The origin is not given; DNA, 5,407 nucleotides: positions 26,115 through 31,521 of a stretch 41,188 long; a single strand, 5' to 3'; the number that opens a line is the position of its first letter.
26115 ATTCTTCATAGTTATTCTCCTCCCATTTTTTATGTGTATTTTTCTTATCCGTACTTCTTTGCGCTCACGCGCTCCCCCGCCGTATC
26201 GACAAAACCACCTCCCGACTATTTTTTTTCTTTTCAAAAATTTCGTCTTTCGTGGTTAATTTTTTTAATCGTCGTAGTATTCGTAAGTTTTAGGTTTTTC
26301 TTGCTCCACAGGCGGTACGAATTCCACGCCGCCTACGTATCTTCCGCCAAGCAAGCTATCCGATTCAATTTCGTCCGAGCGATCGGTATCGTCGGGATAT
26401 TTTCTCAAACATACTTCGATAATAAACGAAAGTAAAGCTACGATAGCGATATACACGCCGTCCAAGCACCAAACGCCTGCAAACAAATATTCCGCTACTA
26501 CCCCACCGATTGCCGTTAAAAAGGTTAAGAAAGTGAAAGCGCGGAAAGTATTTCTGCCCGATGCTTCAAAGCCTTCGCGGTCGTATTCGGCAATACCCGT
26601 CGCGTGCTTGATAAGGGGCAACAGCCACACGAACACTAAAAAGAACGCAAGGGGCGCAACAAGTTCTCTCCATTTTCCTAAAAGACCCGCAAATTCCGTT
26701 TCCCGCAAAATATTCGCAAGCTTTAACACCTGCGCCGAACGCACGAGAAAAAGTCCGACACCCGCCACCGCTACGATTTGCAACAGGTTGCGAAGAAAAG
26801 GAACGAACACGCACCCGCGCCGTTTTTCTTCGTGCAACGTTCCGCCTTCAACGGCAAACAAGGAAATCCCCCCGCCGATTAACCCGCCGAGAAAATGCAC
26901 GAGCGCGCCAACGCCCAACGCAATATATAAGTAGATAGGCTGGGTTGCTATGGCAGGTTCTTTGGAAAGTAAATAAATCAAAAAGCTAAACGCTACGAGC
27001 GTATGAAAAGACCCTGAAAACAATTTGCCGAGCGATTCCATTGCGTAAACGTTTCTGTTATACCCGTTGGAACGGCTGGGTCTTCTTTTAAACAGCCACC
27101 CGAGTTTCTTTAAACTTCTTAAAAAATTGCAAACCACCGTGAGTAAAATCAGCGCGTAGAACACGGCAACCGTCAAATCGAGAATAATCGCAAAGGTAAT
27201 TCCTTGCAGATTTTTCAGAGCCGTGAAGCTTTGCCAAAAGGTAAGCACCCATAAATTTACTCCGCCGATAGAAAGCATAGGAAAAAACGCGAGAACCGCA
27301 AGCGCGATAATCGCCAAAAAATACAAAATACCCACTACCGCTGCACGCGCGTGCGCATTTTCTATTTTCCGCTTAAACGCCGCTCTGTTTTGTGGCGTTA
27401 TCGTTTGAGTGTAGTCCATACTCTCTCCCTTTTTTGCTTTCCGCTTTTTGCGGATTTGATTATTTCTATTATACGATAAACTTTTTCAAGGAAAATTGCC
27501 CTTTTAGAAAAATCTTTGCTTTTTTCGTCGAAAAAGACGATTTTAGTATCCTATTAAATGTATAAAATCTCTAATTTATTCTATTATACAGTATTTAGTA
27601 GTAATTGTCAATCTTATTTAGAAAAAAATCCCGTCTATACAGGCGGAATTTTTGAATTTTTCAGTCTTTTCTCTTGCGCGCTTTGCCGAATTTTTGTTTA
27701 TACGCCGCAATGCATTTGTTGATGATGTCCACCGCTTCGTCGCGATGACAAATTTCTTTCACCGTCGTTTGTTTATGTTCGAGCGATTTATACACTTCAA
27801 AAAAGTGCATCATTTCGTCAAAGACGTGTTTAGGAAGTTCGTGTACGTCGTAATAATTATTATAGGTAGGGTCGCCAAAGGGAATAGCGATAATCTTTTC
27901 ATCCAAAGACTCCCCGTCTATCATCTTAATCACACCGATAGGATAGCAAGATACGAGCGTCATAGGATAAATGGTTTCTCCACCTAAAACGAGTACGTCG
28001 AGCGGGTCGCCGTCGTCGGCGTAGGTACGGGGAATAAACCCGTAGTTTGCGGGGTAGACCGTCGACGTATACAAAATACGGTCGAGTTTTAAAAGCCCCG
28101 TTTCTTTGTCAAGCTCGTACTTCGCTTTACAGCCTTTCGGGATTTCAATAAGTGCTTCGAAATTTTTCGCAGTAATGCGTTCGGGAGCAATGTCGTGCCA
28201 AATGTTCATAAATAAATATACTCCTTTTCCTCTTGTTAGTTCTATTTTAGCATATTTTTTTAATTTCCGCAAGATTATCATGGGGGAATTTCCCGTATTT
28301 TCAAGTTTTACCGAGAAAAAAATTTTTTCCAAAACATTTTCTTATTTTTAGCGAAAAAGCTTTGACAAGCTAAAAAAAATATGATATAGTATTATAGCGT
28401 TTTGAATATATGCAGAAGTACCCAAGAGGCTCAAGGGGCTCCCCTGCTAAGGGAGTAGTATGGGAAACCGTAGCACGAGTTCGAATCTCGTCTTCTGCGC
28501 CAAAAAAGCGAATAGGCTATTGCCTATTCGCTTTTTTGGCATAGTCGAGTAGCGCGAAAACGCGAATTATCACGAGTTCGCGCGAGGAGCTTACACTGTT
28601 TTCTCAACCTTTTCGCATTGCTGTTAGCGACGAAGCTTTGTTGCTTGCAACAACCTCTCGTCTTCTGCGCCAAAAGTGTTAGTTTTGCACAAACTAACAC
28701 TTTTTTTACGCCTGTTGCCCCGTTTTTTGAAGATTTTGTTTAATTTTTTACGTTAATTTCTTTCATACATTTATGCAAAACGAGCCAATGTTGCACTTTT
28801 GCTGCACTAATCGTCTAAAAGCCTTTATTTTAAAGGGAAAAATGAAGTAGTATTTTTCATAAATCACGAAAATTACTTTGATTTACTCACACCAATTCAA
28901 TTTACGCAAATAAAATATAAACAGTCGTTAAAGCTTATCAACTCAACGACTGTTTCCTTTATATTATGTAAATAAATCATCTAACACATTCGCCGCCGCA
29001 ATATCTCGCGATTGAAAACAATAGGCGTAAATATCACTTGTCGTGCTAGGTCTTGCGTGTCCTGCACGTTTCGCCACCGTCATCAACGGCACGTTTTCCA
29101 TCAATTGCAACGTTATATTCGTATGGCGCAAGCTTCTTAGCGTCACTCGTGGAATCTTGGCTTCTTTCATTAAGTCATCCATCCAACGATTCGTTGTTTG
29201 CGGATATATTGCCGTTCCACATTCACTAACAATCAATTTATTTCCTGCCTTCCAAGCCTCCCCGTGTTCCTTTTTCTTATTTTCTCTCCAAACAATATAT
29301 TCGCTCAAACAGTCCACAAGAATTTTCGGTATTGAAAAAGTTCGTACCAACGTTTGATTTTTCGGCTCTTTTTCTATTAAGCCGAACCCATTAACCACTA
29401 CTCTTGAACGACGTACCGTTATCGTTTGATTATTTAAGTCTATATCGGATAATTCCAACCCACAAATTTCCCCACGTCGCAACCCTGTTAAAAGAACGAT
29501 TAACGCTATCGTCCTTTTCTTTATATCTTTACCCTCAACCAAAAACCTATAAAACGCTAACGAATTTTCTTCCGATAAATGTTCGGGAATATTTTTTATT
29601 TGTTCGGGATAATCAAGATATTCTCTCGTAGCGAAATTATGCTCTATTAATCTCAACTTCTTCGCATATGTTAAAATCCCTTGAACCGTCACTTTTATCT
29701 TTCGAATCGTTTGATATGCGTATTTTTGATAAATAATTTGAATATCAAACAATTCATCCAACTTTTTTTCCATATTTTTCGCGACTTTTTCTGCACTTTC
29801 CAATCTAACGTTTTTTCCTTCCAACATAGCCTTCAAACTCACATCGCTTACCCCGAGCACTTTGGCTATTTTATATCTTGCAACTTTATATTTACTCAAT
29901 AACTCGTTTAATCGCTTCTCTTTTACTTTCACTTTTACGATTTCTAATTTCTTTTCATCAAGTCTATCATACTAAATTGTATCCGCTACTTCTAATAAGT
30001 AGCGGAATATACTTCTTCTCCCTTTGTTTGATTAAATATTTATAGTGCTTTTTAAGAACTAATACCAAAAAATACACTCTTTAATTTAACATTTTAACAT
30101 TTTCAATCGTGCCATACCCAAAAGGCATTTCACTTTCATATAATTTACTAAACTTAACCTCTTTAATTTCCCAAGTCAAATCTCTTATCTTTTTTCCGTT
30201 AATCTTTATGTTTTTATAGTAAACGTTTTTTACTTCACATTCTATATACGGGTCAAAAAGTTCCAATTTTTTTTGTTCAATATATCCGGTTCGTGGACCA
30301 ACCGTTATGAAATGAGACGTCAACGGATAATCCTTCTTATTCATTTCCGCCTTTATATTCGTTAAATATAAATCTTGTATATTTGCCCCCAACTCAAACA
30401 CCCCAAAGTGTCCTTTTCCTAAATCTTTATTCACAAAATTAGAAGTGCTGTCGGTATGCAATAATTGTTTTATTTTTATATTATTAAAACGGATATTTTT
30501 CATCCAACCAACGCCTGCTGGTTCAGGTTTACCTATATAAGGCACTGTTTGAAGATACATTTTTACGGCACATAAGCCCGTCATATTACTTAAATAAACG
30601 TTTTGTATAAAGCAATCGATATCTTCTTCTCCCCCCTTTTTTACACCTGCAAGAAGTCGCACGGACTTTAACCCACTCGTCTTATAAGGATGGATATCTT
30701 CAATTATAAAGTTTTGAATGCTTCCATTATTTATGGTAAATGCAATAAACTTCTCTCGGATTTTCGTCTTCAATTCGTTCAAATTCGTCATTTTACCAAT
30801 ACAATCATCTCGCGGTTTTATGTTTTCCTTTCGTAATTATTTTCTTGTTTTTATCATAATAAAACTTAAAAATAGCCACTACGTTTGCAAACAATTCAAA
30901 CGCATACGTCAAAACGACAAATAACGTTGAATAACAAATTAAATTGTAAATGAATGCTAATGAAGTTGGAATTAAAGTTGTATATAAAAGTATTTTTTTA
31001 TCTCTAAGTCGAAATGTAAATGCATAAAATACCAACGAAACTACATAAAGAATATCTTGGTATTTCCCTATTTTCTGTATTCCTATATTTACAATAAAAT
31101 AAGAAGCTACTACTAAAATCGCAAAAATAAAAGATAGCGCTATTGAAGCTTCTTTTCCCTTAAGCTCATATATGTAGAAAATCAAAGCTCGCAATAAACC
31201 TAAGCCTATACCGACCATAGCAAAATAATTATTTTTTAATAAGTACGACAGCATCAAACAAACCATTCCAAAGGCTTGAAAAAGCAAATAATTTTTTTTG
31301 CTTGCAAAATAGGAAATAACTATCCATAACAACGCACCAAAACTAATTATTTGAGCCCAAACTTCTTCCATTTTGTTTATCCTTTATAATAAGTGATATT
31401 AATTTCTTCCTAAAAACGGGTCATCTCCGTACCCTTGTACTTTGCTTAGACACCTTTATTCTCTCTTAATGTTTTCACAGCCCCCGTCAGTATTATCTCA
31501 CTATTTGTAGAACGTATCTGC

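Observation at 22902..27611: Operon of three deeply diverged paralogs of an unrecognised ~8-TM membrane-protein family, convergent on spoIIE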

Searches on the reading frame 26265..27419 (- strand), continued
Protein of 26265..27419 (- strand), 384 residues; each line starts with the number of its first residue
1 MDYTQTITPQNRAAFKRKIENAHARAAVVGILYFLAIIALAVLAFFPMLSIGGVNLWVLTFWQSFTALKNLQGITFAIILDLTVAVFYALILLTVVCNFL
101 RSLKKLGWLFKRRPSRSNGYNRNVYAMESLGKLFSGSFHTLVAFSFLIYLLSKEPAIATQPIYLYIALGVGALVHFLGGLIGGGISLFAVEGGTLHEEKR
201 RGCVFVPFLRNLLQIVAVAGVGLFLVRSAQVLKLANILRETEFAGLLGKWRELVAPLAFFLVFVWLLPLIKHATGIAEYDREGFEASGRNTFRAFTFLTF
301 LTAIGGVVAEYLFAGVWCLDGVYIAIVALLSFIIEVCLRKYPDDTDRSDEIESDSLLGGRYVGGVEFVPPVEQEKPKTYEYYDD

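Call 33: search_protein_families(library=pfam, proteins=[P0126, P0130, P0059, P0102, P0094, P0128, P0075, P0129, P0117, P0047], max_evalue=0.01)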
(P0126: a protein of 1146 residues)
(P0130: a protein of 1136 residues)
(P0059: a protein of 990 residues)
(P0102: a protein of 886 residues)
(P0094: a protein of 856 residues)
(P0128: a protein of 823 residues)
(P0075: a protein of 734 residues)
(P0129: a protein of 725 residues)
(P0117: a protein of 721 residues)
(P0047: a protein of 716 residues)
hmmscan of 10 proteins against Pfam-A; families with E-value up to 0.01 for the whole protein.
P0126 (1146 aa): 1 family
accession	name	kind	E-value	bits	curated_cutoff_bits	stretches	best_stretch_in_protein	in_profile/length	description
PF13248.11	Zn_ribbon_3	-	0.0061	16.4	27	0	1080-1094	2-16/26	zinc-ribbon domain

P0130 (1136 aa): 0 families

P0059 (990 aa): 2 families
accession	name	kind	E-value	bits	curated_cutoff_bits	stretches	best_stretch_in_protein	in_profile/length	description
PF08271.17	Zn_Ribbon_TF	-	0.0007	19.5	29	1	935-962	2-30/43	TFIIB zinc-binding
PF19134.6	DUF5817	-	0.0031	17.9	31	1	934-981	4-51/57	Domain of unknown function (DUF5817)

P0102 (886 aa): 0 families

P0094 (856 aa): 0 families

P0128 (823 aa): 0 families

P0075 (734 aa): 1 family
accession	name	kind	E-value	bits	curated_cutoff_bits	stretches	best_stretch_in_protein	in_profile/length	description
PF01485.27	IBR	-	0.0066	16.9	24.3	0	664-693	17-49/65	IBR domain, a half RING-finger domain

P0129 (725 aa): 0 families

P0117 (721 aa): 0 families

P0047 (716 aa): 2 families
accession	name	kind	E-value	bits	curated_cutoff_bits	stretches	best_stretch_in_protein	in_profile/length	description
PF08271.17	Zn_Ribbon_TF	-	0.00076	19.4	29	1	657-684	2-30/43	TFIIB zinc-binding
PF19134.6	DUF5817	-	0.0027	18.1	31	1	657-700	5-48/57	Domain of unknown function (DUF5817)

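Call 37: search_protein_families(library=padloc, proteins=[window:26265-27419:-], max_evalue=1)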
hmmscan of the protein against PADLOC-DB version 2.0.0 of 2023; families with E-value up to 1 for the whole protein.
window:26265-27419:- (384 aa): 0 families

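Call 38: search_protein_families(library=phrogs, proteins=[window:26265-27419:-], max_evalue=1)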
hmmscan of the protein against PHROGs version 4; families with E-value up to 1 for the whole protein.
window:26265-27419:- (384 aa): 1 family
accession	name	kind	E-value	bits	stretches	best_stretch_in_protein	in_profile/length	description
phrog_12733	-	unknown function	0.34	12.4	1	211-250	24-62/76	-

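Call 42: find_homologous_proteins(query=A2, max_evalue=0.001)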
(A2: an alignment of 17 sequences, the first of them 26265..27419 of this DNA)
Query A2 (17 sequences) (384 aa, profile of the alignment): 24 proteins with E <= 0.001 among 8000 candidates.
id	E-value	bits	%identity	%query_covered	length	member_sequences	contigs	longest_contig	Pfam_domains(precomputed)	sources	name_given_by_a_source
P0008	7.5e-156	537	45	97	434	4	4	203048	-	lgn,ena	-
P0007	9.0e-154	530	47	91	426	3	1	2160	-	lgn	-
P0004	2.2e-152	526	73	100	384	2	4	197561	-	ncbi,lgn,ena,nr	ncbi:MAG: hypothetical protein IJ506_00180 [Clostridia bacterium]|nr:hypothetical protein [Clostridi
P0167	5.5e-150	518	37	92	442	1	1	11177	-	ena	-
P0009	1.6e-149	516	48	85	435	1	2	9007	-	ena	-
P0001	5.0e-149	514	99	100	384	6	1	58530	-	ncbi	-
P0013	1.5e-148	513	40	82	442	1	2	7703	-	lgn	-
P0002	1.9e-146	506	85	100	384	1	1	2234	-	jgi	-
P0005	5.8e-146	504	58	97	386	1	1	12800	-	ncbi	-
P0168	5.8e-145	501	40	81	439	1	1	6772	-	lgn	-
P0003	8.1e-145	501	82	100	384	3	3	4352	-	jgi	-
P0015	1.9e-144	499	36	89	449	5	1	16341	-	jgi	-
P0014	3.6e-143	495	36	89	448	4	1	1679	-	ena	-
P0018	2.6e-139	482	33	92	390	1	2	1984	-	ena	-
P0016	5.5e-131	455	35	85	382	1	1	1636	-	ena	-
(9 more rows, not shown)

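Call 45: fold_search(model_id=the predicted structure, library=viral)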
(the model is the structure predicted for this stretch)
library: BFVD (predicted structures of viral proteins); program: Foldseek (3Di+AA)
matches with E <= 10: 195; with E <= 0.001: 0
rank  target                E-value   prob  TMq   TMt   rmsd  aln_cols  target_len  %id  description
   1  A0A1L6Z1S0            4.4e-02  0.33  0.14  0.14  30.3       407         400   12  (no name in the UniProt tables at hand)
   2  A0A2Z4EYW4            4.8e-02  0.44  0.18  0.16  25.2       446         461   11  (no name in the UniProt tables at hand)
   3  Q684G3                1.6e-01  0.66  0.25  0.30  13.1       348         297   10  (no name in the UniProt tables at hand)
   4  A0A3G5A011            2.6e-01  0.23  0.15  0.18  25.5       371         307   10  G-protein coupled receptors family 1 profile domain-containing protein [Harvfovirus sp.]
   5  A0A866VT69            2.6e-01  0.18  0.18  0.13  34.4       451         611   13  G protein-coupled receptor 2 [Elephant endotheliotropic herpesvirus 1A]
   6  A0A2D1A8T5            2.6e-01  0.14  0.15  0.14  22.1       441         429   12  Glycoprotein M [vespertilionid gammaherpesvirus 3]
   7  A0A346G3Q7            3.7e-01  0.21  0.18  0.19  23.4       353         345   12  (no name in the UniProt tables at hand)
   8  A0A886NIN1            4.0e-01  0.25  0.22  0.21  26.1       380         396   11  (no name in the UniProt tables at hand)
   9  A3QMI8                4.4e-01  0.14  0.14  0.15  26.9       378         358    8  Membrane protein ORF16 [Cyprinid herpesvirus 3]
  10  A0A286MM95            4.8e-01  0.13  0.15  0.14  28.2       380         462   11  Membrane protein Mo6 [Beluga whale alphaherpesvirus 1]
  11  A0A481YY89            5.2e-01  0.80  0.24  0.37   9.5       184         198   15  Uncharacterized protein [Marseillevirus LCMAC202]
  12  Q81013                5.7e-01  0.82  0.35  0.30   9.7       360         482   12  Latent membrane protein 2A [Cercopithecine herpesvirus 12]
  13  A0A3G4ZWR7            5.7e-01  0.15  0.15  0.17  25.9       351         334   14  Uncharacterized protein [Faunusvirus sp.]
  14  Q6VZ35                6.5e-01  0.84  0.24  0.47   8.4       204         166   10  Uncharacterized protein CNPV312 [Canarypox virus]
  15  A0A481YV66            6.5e-01  0.11  0.15  0.11  29.7       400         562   14  ABC transporter [Marseillevirus LCMAC103]
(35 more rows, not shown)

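Call 69: find_related_loci(query=A2, collection=viral_contigs, flank=5000)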
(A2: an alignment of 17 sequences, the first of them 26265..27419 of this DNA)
Query A2 (384 aa) in viral_contigs; peptide patterns used: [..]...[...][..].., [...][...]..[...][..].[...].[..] (x = any residue, [..] = any of these).
32 stretches matched a pattern, but none encodes a relative of the query by tblastn (E <= 1e-3).

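Call 84: find_related_loci(query=A2, collection=metagenome_contigs, flank=7000)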
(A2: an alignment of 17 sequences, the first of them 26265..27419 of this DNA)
Query A2 (384 aa) in metagenome_contigs; peptide patterns used: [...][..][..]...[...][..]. (x = any residue, [..] = any of these).
110 stretches matched a pattern; 3 encode a relative of the query (tblastn E <= 1e-3); 3 distinct loci.
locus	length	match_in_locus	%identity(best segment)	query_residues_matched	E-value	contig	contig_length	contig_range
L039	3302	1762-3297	38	8-361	6e-63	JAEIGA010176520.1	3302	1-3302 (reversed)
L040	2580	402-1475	34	5-361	6e-55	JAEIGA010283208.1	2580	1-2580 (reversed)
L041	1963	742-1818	33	2-342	1e-41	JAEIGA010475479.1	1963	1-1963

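Call 91: search_dna_similar(query=window:26265-27419:-, collection=plasmids, mode=protein, max_evalue=0.001, max_rows=5)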
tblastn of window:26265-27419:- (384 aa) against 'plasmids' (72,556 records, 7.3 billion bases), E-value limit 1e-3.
No match.

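Call 92: search_dna_similar(query=window:26265-27419:-, collection=phages, mode=protein, max_evalue=0.001, max_rows=5)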
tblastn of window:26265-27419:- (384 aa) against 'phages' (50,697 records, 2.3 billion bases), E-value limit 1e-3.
No match.

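Call 96: search_protein_families(library=pfam, alignment_id=A2, max_evalue=10)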
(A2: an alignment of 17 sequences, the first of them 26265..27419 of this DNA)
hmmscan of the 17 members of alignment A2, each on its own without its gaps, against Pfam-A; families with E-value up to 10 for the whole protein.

A. member 1, window:26265-27419:- (384 aa): 0 families

B. families by the number of members that match (of 17 scanned): 54 families (the first 25 are shown)
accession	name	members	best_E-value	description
PF22747.2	Zn_ribbon_DUF2089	5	0.016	DUF2089 zinc ribbon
PF13248.11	Zn_ribbon_3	5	0.017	zinc-ribbon domain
PF12773.13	DZR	5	0.02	Double zinc ribbon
PF08271.17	Zn_Ribbon_TF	4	0.0006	TFIIB zinc-binding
PF24441.1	DUF7560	4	0.0076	Family of unknown function (DUF7560)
PF24460.1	DUF7575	4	0.38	Domain of unknown function (DUF7575)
PF23783.1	Zn_ribbon_TiaS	3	0.00047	TiaS C-terminal zinc ribbon domain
PF07191.17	Zn_ribbon_6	3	0.21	Double zinc ribbon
PF04423.19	Rad50_zn_hook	2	0.011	Rad50 zinc hook motif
PF03119.21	DNA_ligase_ZBD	2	0.012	NAD-dependent DNA ligase C4 zinc finger domain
PF23454.1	Zn_ribbon_Brz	2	0.023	Transcriptional regulator Brz zinc beta ribbon domain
PF25169.1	DUF7830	2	0.024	Domain of unknown function (DUF7830)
PF07754.17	HVO_2753_ZBP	2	0.025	Small zinc finger protein HVO_2753-like, Zn-binding pocket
PF09723.15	Zn_ribbon_8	2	0.048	Zinc ribbon domain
PF09297.16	Zn_ribbon_NUD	2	0.077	NADH pyrophosphatase zinc ribbon domain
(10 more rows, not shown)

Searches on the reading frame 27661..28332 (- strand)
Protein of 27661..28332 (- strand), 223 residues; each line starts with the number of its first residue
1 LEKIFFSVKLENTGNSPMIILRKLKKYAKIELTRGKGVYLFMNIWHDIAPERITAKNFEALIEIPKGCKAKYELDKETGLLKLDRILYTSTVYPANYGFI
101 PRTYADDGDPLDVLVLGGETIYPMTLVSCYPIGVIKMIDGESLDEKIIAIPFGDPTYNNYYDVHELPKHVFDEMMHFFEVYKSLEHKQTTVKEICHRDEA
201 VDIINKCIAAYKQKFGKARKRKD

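Call 3: search_protein_families(library=pfam, proteins=[window:27661-28332:-], max_evalue=1)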
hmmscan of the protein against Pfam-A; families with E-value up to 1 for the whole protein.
window:27661-28332:- (223 aa): 2 families
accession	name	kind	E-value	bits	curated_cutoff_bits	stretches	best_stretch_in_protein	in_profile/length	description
PF00719.24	Pyrophosphatase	-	6.3e-59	198.6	23.5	1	61-212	2-153/153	Inorganic pyrophosphatase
PF18823.6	InPase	-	0.035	14.4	26.8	1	94-118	46-70/135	Inorganic Pyrophosphatase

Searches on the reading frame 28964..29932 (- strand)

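Call 86: search_protein_families(library=pfam, proteins=[window:28964-29932:-], max_evalue=0.001)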
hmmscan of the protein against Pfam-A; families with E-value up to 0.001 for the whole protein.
window:28964-29932:- (322 aa): 1 family
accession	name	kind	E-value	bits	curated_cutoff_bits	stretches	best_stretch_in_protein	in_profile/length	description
PF00589.27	Phage_integrase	-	1.2e-17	64.7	27.1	1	126-303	10-166/172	Phage integrase family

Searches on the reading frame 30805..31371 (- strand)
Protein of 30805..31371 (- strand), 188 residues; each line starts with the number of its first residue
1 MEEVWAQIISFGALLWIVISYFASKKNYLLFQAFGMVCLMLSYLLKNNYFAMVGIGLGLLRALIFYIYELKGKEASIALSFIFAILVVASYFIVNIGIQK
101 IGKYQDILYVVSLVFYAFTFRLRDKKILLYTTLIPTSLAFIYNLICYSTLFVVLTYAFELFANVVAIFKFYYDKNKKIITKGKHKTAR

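Call 86: search_protein_families(library=pfam, proteins=[window:30805-31371:-], max_evalue=0.001)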
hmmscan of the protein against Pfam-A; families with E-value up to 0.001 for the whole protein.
window:30805-31371:- (188 aa): 1 family
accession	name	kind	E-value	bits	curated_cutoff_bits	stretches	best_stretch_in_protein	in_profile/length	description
PF10688.14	Imp-YgjV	-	8.8e-09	35.8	23.5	1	5-172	2-157/159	Bacterial inner membrane protein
